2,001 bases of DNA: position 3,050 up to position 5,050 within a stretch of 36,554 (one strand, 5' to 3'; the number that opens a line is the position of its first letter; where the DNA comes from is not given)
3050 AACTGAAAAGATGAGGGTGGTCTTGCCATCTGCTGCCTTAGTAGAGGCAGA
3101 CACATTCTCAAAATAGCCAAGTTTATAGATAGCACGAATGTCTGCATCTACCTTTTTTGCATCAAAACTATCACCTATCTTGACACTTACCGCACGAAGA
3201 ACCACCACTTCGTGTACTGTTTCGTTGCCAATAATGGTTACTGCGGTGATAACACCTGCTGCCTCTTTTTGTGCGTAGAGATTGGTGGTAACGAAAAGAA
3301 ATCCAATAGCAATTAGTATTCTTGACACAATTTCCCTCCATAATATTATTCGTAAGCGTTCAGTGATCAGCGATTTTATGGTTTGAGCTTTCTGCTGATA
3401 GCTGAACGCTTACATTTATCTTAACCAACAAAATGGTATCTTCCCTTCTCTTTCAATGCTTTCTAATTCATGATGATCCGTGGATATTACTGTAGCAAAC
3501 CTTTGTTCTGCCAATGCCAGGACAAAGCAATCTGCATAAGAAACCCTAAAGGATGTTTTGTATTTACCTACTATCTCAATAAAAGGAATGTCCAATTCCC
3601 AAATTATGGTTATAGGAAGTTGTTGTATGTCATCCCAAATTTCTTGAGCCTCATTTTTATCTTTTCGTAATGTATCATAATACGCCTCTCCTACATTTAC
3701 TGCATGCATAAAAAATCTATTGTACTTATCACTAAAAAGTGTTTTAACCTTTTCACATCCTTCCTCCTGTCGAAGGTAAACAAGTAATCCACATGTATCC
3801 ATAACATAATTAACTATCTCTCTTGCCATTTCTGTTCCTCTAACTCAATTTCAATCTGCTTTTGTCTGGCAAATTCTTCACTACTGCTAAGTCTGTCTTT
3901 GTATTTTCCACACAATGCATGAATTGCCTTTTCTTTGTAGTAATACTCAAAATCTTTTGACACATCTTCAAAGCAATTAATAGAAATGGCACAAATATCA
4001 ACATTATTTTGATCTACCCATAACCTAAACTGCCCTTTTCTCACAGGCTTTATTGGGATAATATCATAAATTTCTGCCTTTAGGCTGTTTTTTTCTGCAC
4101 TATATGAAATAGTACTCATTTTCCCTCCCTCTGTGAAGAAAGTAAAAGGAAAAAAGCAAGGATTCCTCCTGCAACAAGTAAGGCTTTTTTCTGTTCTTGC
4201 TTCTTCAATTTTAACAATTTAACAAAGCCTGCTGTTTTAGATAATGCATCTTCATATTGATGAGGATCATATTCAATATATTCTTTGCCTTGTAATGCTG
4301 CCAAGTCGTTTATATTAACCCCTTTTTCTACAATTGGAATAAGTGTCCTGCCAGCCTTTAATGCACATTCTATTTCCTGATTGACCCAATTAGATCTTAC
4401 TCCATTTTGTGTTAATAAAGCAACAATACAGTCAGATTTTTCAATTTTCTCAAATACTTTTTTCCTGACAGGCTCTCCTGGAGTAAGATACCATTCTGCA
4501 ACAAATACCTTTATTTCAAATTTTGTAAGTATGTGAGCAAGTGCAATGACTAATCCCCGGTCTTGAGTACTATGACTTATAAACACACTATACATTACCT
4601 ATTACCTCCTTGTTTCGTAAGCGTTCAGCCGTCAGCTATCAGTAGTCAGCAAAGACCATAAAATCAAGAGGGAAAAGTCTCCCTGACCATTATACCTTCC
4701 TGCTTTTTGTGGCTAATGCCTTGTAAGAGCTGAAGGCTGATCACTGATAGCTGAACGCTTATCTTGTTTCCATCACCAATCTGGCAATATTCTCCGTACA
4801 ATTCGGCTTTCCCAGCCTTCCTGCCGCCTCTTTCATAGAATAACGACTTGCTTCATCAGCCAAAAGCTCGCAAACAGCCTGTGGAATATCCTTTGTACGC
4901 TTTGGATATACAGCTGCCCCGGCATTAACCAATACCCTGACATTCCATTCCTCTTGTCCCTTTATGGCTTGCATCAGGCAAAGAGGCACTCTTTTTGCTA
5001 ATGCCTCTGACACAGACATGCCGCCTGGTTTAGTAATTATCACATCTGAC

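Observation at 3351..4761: Repeat-bracketed three-gene cassette: tail-anchored TIR protein, unknown 101-aa protein and PIN nuclease (candidate undescribed defence/toxin module)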

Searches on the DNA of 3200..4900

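Call 104: search_rna_families(source=window, start=3200, end=4900, threshold=evalue, max_evalue=1)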
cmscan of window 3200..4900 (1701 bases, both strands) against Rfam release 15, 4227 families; matches with E-value up to 1: 1.
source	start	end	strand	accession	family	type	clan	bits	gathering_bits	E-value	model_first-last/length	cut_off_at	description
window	4080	4159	-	RF02266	XIST_intron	Gene; lncRNA;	-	23.4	70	0.25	1-68/68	no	XIST 3' intron conserved motif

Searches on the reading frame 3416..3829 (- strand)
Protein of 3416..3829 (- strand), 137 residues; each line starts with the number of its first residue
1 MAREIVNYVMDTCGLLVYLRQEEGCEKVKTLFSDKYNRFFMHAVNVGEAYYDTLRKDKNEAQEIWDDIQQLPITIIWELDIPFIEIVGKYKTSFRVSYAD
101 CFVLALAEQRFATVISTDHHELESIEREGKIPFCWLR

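Call 3: search_protein_families(library=pfam, proteins=[window:3416-3829:-], max_evalue=1)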
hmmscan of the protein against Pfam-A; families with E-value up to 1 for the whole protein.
window:3416-3829:- (137 aa): 2 families
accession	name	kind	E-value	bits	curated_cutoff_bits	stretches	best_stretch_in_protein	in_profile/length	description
PF01850.27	PIN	-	2.7e-12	47.8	23.6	1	8-120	1-113/120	PIN domain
PF14367.12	DUF4411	-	0.042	14.1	23.5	1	91-132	96-135/159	Domain of unknown function (DUF4411)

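Call 4: search_protein_families(library=padloc, proteins=[window:3416-3829:-], max_evalue=1)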
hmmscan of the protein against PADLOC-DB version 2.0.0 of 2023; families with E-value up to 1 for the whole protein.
window:3416-3829:- (137 aa): 0 families

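Call 5: search_protein_families(library=ncbifam, proteins=[window:3416-3829:-], max_evalue=1)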
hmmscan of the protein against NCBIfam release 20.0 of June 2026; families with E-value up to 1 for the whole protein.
window:3416-3829:- (137 aa): 0 families

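Call 36: search_solved_structures(query=window:3416-3829:-, max_evalue=1, show_alignments=2)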
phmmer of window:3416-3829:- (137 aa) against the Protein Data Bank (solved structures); distinct sequences matched with E-value up to 1: 2.
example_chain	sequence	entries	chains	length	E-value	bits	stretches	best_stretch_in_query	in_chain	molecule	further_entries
5xg5_A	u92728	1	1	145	0.059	16.9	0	30-56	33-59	MITSUBA-1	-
6zrk_D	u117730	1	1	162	0.83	13.2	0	22-63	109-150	Hemagglutinin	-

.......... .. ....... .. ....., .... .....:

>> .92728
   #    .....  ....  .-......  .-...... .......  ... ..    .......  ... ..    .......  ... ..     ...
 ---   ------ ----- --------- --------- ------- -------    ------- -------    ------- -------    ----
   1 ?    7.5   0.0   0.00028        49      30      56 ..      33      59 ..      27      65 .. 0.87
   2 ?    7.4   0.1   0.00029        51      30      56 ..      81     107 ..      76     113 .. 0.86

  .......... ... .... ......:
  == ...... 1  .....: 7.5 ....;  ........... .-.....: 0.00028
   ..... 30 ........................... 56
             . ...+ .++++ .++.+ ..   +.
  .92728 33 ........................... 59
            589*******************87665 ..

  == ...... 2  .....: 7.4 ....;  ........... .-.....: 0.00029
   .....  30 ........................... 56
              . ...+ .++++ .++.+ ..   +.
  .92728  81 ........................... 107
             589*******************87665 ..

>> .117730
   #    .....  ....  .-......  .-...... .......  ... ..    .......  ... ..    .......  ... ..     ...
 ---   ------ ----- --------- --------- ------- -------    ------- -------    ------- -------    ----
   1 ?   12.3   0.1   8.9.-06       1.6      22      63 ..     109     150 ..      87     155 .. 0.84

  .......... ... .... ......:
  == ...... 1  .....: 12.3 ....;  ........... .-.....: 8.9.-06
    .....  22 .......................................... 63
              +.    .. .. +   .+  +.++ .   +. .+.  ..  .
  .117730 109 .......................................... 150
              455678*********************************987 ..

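Call 103: search_protein_families(library=phrogs, proteins=[window:3416-3829:-], max_evalue=0.01)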
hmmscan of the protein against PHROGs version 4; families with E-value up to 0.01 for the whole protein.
window:3416-3829:- (137 aa): 0 families
